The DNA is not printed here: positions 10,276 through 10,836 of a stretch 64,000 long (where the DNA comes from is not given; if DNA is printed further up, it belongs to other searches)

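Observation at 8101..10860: Domain-within-domain architecture: the new module is inserted into an Ig-like domain between its two stapling cysteines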

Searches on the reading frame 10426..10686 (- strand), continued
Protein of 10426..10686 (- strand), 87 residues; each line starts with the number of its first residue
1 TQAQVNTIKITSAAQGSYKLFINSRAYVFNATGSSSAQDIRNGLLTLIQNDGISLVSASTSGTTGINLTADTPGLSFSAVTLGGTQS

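Call 78: search_protein_families(library=pfam, alignment_id=A6, max_evalue=0.001)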
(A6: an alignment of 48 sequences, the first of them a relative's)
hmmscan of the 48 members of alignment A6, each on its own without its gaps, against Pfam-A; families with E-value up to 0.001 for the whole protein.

A. member 1, P0141 (698 aa): 0 families

B. families by the number of members that match (of 48 scanned): 14 families
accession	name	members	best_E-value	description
PF06429.18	Flg_bbr_C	19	1.4e-19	Flagellar basal body rod FlgEFG protein C-terminal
PF22692.1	LlgE_F_G_D1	17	8.8e-11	Flagellar hook protein FlgE/F/G D1 domain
PF07559.19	FlgE_D2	13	4.5e-12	Flagellar basal body protein FlaE D2 domain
PF00460.25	Flg_bb_rod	9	7.1e-08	Flagella basal body rod protein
PF00700.27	Flagellin_C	2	1.2e-24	Bacterial flagellin C-terminal helical region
PF00669.25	Flagellin_N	2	1.4e-11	Bacterial flagellin N-terminal helical region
PF01476.26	LysM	2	4.5e-09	LysM domain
PF22758.2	Phage_cement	1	1.7e-20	Structural cement protein (E217 gp24/Pam3 gp6)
PF17963.7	Big_9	1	1.1e-16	Bacterial Ig domain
PF17803.7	Cadherin_4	1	8.4e-16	Bacterial cadherin-like domain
PF17892.7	Cadherin_5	1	3.8e-07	Cadherin-like domain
PF16656.11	Pur_ac_phosph_N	1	1.2e-05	Purple acid Phosphatase, N-terminal domain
PF21430.3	DTP-pb9_B-dom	1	0.00018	Distal tail protein pb9, B domain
PF11634.13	IPI_T4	1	0.00091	Nuclease inhibitor from bacteriophage T4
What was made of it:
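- Of the 48 shortest top hits, 19 carry Flg_bbr_C, 17 the FlgE D1 domain and 13 FlgE_D2 (call 78).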
